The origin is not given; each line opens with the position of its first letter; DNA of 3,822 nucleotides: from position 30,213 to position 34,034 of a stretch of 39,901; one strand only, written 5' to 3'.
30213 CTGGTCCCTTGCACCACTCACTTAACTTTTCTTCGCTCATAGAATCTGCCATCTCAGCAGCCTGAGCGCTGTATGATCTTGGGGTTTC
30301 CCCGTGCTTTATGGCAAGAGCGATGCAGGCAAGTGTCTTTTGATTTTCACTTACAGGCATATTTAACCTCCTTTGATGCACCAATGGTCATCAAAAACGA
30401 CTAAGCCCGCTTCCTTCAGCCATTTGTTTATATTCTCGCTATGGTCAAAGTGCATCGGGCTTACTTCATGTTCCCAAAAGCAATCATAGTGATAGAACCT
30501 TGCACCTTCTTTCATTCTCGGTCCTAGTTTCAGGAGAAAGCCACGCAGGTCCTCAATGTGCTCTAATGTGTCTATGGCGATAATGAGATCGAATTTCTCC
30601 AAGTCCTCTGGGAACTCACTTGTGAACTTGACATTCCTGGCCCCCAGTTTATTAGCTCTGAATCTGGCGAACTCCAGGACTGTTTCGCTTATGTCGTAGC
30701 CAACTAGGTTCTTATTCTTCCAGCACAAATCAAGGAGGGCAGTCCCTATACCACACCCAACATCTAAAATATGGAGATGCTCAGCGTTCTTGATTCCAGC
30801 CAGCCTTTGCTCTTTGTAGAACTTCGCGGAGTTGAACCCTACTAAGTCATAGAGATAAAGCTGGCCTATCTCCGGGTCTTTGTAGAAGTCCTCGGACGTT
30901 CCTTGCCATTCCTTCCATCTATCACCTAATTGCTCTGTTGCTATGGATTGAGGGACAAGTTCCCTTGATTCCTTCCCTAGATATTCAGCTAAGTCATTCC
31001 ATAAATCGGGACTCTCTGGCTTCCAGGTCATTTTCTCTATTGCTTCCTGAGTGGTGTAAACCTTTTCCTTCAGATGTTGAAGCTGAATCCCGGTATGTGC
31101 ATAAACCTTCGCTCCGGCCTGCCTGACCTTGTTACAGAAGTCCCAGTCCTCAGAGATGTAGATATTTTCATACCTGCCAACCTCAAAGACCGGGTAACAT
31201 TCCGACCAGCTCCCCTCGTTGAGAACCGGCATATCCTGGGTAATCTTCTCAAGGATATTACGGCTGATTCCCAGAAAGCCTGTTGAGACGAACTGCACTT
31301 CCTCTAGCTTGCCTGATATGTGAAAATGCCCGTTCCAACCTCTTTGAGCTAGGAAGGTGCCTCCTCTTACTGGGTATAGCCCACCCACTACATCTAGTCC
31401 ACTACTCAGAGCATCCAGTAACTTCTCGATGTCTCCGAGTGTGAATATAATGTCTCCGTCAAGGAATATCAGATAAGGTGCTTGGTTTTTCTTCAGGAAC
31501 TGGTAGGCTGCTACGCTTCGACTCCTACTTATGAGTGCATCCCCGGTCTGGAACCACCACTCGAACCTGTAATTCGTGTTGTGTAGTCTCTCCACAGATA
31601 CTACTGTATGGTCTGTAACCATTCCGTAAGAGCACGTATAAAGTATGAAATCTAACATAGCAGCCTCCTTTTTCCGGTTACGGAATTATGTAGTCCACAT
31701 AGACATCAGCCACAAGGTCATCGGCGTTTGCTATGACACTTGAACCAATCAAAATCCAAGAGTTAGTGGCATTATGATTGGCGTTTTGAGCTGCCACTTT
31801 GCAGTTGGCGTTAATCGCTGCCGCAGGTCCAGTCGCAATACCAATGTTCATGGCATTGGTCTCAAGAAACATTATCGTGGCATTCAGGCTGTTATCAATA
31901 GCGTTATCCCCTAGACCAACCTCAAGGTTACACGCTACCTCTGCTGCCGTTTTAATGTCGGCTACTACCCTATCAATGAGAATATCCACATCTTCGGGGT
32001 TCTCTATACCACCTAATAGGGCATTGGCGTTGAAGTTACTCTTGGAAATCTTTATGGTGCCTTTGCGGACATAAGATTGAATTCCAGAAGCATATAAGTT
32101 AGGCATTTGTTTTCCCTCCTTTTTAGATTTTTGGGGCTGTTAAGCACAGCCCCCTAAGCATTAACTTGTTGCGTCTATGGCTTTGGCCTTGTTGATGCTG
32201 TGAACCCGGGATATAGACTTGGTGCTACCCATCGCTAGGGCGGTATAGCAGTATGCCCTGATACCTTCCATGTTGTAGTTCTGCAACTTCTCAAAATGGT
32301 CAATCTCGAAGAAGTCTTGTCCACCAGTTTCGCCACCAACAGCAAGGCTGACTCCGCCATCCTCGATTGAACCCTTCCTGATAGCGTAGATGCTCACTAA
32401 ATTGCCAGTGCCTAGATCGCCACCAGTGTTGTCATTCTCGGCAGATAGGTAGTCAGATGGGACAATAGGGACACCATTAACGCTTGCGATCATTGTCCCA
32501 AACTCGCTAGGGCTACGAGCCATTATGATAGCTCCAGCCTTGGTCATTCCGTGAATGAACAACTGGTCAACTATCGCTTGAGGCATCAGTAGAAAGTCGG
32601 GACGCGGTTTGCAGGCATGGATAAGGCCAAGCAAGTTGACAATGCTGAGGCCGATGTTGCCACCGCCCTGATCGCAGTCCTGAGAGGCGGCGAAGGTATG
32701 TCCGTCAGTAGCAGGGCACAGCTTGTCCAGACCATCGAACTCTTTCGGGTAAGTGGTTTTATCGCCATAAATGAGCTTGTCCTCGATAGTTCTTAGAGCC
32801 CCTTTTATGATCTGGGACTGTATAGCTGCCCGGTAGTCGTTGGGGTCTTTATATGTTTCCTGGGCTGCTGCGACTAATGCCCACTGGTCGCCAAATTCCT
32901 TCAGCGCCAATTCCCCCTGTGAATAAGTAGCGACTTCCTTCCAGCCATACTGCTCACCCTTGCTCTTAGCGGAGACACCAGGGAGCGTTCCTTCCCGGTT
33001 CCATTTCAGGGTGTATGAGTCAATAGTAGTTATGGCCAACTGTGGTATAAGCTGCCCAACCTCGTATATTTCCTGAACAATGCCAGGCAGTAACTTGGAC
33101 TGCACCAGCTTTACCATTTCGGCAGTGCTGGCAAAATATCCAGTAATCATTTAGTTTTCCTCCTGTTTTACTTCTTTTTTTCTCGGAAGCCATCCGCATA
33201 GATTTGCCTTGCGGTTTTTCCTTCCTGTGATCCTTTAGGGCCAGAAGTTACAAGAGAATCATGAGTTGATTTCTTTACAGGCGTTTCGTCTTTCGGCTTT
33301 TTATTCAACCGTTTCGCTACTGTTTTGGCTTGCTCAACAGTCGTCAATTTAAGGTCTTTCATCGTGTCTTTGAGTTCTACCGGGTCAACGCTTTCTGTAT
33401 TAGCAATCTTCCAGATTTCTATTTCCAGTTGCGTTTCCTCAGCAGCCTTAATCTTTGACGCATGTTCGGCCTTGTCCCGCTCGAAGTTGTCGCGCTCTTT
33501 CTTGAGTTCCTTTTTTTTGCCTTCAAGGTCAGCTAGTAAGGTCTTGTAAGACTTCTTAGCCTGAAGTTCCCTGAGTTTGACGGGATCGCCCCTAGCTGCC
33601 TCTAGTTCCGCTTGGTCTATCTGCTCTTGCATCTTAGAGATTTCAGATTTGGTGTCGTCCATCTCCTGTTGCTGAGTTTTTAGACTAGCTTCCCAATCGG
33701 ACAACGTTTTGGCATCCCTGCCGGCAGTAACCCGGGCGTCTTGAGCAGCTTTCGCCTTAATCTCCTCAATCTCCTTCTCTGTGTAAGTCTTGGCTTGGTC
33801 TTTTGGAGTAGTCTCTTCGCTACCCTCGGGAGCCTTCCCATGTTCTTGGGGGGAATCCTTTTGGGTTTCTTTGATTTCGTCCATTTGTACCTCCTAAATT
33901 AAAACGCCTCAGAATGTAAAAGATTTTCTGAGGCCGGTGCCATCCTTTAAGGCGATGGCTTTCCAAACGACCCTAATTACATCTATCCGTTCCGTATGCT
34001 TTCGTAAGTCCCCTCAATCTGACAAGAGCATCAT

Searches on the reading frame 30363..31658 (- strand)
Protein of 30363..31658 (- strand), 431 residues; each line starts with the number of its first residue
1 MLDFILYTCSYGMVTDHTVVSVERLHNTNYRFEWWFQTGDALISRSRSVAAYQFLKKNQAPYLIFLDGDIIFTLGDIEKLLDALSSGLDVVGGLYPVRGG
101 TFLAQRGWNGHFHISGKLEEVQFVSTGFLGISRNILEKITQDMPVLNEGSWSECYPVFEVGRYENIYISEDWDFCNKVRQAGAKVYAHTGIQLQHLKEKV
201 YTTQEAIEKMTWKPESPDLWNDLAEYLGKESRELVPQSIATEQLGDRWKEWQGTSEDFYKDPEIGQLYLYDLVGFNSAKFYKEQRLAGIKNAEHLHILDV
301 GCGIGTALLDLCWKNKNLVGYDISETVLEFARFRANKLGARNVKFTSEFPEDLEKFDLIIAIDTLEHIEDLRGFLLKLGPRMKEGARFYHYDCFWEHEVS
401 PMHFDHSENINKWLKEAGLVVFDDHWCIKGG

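Call 8: search_protein_families(library=phrogs, proteins=[window:30363-31658:-], max_evalue=0.001)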
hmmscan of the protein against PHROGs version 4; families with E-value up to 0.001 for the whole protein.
window:30363-31658:- (431 aa): 5 families
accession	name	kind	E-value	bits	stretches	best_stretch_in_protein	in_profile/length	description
phrog_1574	-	unknown function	5.2e-15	56.8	1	40-202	53-235/240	-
phrog_22502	-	other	1.8e-08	35.4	1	286-397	64-184/276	methyltransferase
phrog_4752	-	other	2.9e-08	34.3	1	295-378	53-146/241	tRNA methyltransferase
phrog_34859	-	moron, auxiliary metabolic gene and host takeover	1.6e-07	32.2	1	158-199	175-216/247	glycosyltransferase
phrog_11787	-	other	2e-05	24.7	1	289-348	306-365/458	DNA methyltransferase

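Call 50: search_protein_families(library=pfam, proteins=[window:30363-31658:-], max_evalue=0.01)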
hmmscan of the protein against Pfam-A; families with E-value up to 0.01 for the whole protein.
window:30363-31658:- (431 aa): 9 families
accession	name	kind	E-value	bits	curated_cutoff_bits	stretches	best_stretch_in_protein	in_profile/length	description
PF13847.12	Methyltransf_31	-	8.8e-17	61.6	27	1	293-408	3-127/145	Methyltransferase domain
PF08242.18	Methyltransf_12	-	1.7e-15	58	30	1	298-388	1-98/98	Methyltransferase domain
PF13489.12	Methyltransf_23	-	5.5e-12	46.1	27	1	285-393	15-119/164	Methyltransferase domain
PF13649.12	Methyltransf_25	-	2.7e-11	44.4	27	1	297-375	1-86/97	Methyltransferase domain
PF08241.18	Methyltransf_11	-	1.8e-10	41.8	21.2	1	298-379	1-84/95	Methyltransferase domain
PF00535.33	Glycos_transf_2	-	4.9e-05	23.8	23.3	1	50-139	69-167/168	Glycosyl transferase family 2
PF02353.26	CMAS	-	0.00011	22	27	1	295-388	64-162/273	Mycolic acid cyclopropane synthetase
PF01209.24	Ubie_methyltran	-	0.00027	20.8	20.1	1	271-358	25-119/233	ubiE/COQ5 methyltransferase family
PF05175.20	MTS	-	0.0018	18.3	23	1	290-360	28-103/170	Methyltransferase small domain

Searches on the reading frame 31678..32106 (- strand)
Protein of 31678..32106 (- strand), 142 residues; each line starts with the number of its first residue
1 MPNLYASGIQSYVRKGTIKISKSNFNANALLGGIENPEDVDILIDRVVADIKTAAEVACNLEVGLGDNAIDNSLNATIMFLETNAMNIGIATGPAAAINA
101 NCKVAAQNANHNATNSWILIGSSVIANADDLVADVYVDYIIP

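Call 8: search_protein_families(library=phrogs, proteins=[window:31678-32106:-], max_evalue=0.001)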
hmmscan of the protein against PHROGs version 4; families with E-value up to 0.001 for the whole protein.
window:31678-32106:- (142 aa): 0 families

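Call 50: search_protein_families(library=pfam, proteins=[window:31678-32106:-], max_evalue=0.01)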
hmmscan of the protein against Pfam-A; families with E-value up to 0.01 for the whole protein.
window:31678-32106:- (142 aa): 1 family
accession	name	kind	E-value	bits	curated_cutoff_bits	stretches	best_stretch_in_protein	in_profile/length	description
PF02007.24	MtrH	-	0.00066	19.3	22.8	1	38-86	90-137/299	Tetrahydromethanopterin S-methyltransferase MtrH subunit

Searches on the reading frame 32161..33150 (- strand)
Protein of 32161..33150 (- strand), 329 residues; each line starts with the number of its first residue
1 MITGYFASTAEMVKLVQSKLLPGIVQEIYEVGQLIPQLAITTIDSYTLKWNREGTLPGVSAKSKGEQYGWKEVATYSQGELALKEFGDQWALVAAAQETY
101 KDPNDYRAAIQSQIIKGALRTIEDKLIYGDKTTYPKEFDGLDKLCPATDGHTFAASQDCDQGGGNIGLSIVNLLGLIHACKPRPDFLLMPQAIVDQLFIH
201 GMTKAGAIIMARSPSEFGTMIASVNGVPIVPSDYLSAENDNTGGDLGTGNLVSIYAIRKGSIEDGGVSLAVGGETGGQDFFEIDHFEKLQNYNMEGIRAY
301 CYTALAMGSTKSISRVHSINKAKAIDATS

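Call 8: search_protein_families(library=phrogs, proteins=[window:32161-33150:-], max_evalue=0.001)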
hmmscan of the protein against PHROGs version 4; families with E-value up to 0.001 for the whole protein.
window:32161-33150:- (329 aa): 2 families
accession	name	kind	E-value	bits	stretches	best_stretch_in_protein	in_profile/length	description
phrog_212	-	head and packaging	2.3e-25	90.6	1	10-323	9-297/301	major head protein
phrog_31318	-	unknown function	2.7e-07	31.4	1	215-320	49-145/147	-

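Call 50: search_protein_families(library=pfam, proteins=[window:32161-33150:-], max_evalue=0.01)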
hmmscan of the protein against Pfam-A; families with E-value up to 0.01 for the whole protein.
window:32161-33150:- (329 aa): 2 families
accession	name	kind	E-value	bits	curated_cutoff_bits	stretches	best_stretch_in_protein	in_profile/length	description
PF05065.19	Phage_capsid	-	0.00059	19.8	24.2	1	15-257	4-234/280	Phage capsid family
PF20911.3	GP7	-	0.0076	15.6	27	0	100-142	85-127/313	Major capsid protein GP7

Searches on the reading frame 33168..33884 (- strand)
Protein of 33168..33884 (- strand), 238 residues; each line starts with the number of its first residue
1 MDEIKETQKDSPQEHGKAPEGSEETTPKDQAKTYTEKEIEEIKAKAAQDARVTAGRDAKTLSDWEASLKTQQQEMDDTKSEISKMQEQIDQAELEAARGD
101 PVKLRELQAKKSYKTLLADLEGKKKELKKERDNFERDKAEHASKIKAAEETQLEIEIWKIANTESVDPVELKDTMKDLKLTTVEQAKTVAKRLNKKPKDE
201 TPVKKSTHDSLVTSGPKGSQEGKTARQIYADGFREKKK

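Call 8: search_protein_families(library=phrogs, proteins=[window:33168-33884:-], max_evalue=0.001)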
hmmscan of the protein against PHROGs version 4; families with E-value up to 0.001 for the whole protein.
window:33168-33884:- (238 aa): 1 family
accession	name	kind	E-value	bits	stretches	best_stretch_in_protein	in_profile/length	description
phrog_1793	-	head and packaging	0.00097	20.3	1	7-106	16-107/193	head scaffolding protein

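Call 50: search_protein_families(library=pfam, proteins=[window:33168-33884:-], max_evalue=0.01)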
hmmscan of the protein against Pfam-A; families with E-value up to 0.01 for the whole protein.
window:33168-33884:- (238 aa): 0 families
